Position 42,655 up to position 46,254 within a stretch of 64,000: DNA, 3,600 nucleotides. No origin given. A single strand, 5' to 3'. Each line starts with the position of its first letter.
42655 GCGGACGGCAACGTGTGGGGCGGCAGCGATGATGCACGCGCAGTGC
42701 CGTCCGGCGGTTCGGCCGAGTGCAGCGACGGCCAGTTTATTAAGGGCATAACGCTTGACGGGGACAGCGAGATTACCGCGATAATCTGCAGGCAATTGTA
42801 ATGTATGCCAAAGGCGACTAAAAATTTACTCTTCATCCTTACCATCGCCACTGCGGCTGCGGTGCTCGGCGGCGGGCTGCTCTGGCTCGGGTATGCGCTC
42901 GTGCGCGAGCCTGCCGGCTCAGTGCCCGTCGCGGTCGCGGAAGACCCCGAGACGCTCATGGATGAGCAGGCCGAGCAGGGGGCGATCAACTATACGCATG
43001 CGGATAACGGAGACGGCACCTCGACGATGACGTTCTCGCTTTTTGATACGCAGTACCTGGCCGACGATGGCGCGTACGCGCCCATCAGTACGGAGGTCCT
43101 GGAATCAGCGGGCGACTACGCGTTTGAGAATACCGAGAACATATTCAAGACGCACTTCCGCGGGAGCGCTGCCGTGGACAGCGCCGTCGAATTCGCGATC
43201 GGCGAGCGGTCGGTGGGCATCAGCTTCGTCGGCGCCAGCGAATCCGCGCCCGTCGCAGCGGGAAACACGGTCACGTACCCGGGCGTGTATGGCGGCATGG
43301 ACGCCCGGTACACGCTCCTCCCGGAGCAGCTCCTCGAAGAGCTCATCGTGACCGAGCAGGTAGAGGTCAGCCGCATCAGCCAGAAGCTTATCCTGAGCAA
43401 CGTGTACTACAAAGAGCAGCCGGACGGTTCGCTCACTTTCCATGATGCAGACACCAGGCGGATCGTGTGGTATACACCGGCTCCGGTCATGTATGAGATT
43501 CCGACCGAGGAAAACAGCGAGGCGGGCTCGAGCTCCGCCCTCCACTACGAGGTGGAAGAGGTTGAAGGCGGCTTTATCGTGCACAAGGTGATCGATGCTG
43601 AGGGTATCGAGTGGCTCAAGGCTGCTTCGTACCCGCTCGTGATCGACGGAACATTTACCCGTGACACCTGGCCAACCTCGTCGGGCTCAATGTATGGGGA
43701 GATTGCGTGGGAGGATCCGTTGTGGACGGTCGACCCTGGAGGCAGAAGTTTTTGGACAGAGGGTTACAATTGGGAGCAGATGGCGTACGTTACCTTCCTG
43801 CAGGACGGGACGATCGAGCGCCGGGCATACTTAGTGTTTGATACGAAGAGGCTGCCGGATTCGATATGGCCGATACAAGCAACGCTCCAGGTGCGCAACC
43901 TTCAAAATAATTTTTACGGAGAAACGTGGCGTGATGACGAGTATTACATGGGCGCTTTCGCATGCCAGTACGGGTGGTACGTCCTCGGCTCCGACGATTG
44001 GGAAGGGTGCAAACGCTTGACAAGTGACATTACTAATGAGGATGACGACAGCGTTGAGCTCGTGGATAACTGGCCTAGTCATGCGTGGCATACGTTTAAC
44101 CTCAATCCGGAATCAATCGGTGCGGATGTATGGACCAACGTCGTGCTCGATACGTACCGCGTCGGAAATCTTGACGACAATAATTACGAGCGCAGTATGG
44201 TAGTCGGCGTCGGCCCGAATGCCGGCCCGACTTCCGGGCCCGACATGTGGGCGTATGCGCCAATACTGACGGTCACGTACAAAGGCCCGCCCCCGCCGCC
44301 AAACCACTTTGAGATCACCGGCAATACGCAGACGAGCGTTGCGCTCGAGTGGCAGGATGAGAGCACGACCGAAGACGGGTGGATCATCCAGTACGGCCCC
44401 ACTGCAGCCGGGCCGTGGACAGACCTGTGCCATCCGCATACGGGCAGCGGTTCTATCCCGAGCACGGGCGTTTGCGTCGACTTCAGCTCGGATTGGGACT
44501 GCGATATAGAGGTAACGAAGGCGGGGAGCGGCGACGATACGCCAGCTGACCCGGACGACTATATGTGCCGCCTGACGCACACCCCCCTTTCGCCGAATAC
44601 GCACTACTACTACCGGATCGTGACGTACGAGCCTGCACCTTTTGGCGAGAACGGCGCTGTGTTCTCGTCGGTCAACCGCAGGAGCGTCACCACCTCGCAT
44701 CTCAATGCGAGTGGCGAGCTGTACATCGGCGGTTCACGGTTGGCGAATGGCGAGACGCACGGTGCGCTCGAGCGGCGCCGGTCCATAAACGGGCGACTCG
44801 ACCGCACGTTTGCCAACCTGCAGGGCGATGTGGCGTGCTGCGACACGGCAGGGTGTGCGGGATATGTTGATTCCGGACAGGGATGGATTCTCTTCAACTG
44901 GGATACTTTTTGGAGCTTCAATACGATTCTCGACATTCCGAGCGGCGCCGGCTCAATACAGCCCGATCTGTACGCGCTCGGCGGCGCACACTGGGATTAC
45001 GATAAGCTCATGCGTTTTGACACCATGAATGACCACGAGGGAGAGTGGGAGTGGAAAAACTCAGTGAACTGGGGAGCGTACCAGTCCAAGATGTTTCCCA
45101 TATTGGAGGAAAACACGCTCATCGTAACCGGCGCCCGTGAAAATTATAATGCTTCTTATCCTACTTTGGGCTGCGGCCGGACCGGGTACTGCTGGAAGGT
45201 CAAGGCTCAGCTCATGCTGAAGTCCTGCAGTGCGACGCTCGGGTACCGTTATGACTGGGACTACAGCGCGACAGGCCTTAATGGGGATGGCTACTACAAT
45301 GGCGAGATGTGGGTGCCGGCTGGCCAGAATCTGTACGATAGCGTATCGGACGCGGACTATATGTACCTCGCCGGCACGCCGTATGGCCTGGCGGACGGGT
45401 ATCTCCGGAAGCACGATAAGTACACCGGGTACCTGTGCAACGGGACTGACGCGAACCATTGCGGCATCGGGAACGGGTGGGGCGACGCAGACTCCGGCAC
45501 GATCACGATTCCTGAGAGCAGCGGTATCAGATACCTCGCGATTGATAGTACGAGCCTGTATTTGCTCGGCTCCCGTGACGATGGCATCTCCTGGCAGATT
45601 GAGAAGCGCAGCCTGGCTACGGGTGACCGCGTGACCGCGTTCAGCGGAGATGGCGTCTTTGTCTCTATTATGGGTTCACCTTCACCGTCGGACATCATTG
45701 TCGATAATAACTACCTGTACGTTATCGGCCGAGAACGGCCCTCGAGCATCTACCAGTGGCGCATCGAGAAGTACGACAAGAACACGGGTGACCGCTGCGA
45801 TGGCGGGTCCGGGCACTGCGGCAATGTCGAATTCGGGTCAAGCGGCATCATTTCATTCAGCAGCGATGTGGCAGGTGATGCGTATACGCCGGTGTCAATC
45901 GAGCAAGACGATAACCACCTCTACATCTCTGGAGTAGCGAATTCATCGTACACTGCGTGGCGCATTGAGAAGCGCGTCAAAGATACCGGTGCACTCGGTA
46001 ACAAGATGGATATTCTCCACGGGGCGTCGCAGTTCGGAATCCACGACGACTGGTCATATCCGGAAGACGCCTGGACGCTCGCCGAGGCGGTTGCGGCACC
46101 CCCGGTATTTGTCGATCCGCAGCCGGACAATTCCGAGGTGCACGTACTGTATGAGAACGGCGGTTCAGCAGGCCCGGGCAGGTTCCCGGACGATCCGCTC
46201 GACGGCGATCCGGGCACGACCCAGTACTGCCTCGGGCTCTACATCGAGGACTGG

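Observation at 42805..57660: A 4951-aa giant anchored protein built from stacked beta-propeller repeat families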

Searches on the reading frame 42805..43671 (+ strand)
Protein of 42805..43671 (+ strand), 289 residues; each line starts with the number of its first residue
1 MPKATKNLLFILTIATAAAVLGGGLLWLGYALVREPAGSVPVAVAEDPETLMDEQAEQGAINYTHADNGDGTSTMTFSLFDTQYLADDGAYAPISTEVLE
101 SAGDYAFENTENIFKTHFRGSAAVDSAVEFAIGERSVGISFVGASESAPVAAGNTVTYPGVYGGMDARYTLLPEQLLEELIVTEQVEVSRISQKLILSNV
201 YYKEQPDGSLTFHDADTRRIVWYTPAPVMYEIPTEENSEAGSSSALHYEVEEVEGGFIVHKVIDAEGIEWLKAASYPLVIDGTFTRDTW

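Call 88: search_solved_structures(query=A4, max_evalue=10, show_alignments=1)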
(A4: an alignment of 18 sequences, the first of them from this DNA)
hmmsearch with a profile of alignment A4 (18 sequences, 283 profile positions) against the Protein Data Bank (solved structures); distinct sequences matched with E-value up to 10: 3.
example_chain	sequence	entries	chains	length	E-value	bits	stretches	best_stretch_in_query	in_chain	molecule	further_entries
3etx_A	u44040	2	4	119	0.085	15.3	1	103-170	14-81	Adhesin A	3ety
3etw_A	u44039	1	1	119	0.12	14.8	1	104-170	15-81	Adhesin A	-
6w6l_6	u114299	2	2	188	1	11.7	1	1-72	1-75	Calcium load-activated calcium channel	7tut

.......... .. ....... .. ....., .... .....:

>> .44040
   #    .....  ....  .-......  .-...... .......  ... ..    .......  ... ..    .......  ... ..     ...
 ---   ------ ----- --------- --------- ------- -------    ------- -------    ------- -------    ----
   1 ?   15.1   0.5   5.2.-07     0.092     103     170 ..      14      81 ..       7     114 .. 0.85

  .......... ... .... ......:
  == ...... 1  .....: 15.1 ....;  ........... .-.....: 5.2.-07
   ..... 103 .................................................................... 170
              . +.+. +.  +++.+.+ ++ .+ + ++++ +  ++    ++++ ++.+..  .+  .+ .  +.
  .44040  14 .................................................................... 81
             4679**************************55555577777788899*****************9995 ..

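Call 89: search_protein_families(library=pfam, alignment_id=A4, max_evalue=0.1)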
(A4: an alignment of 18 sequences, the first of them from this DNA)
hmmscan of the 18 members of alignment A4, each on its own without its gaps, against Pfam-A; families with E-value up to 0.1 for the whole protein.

A. member 1, seq(289 aa): 1 family
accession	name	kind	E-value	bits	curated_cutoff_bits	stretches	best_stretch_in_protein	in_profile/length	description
PF25778.1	DUF7948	-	0.012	16.1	27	1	149-236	98-181/214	Domain of unknown function (DUF7948)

B. families by the number of members that match (of 18 scanned): 6 families
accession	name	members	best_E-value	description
PF25778.1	DUF7948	12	1.2e-07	Domain of unknown function (DUF7948)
PF00778.23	DIX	1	0.037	DIX domain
PF11297.13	DUF3098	1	0.046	Protein of unknown function (DUF3098)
PF03174.19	CHB_HEX_C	1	0.058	Chitobiase/beta-hexosaminidase C-terminal domain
PF16153.10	DUF4861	1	0.06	Domain of unknown function (DUF4861)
PF08455.15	SNF2_assoc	1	0.065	Bacterial SNF2 helicase associated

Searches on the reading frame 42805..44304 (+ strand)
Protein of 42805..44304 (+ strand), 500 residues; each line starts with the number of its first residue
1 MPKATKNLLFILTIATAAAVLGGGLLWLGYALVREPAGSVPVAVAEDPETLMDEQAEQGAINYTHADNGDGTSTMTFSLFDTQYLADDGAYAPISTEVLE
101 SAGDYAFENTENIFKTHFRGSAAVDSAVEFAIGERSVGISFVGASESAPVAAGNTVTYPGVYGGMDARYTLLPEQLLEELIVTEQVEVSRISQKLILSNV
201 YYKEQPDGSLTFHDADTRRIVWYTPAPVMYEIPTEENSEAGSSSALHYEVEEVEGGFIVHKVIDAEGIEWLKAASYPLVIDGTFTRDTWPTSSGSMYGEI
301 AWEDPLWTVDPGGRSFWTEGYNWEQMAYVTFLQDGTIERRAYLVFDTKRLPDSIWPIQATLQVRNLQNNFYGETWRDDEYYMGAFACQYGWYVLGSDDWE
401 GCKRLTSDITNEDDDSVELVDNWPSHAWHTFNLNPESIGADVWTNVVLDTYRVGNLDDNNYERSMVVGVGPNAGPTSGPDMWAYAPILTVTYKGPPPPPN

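Call 11: search_protein_families(library=pfam, proteins=[window:42805-44304:+], max_evalue=1)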
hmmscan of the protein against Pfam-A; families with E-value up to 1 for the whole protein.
window:42805-44304:+ (500 aa): 1 family
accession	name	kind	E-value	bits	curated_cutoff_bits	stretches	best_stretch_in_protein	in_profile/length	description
PF25778.1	DUF7948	-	0.041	14.4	27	1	149-235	98-180/214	Domain of unknown function (DUF7948)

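Call 49: search_protein_families(library=ncbifam, proteins=[window:42805-44304:+], max_evalue=10)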
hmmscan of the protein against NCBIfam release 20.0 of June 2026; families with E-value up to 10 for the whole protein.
window:42805-44304:+ (500 aa): 0 families

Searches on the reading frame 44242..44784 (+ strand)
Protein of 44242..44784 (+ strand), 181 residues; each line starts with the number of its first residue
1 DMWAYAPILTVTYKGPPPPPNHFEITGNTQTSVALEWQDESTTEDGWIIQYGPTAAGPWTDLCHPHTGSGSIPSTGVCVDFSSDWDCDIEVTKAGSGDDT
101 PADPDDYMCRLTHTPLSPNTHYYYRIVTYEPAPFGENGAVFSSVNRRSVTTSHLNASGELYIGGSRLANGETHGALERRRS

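Call 11: search_protein_families(library=pfam, proteins=[window:44242-44784:+], max_evalue=1)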
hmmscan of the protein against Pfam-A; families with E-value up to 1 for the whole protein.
window:44242-44784:+ (181 aa): 3 families
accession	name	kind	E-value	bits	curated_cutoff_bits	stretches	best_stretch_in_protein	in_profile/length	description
PF16656.11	Pur_ac_phosph_N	-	2.8e-06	28.3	30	1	22-130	5-82/93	Purple acid Phosphatase, N-terminal domain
PF00041.27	fn3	-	0.00047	20.8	25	1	19-131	2-71/84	Fibronectin type III domain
PF16655.11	PhoD_N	-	0.1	13.6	30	1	102-127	52-77/90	PhoD-like phosphatase, N-terminal domain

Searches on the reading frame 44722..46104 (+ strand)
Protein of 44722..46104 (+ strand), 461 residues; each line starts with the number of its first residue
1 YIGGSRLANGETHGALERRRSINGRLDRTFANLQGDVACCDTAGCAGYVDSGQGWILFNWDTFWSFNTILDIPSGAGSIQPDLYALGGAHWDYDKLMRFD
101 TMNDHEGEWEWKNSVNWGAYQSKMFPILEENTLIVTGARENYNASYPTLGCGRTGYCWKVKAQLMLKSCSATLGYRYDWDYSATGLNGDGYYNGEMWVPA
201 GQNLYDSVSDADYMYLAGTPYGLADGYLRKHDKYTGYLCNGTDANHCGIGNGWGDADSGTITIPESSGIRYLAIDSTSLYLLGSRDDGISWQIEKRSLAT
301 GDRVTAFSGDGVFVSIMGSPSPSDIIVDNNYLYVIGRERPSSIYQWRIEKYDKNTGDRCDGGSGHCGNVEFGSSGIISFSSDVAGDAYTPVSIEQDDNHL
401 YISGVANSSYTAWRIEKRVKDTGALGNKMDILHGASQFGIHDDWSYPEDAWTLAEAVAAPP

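Call 11: search_protein_families(library=pfam, proteins=[window:44722-46104:+], max_evalue=1)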
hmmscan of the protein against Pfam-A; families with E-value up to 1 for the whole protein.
window:44722-46104:+ (461 aa): 1 family
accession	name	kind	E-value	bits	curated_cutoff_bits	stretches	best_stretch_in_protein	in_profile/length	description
PF13964.12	Kelch_6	-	0.0083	16.5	25.3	0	322-355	4-37/50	Kelch motif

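Call 49: search_protein_families(library=ncbifam, proteins=[window:44722-46104:+], max_evalue=10)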
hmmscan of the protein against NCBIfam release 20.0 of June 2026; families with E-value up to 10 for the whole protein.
window:44722-46104:+ (461 aa): 1 family
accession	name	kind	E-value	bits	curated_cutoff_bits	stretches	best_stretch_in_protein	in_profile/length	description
NF003461.0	PRK05082.1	subfamily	0.21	10.9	283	1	18-54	146-182/291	N-acetylmannosamine kinase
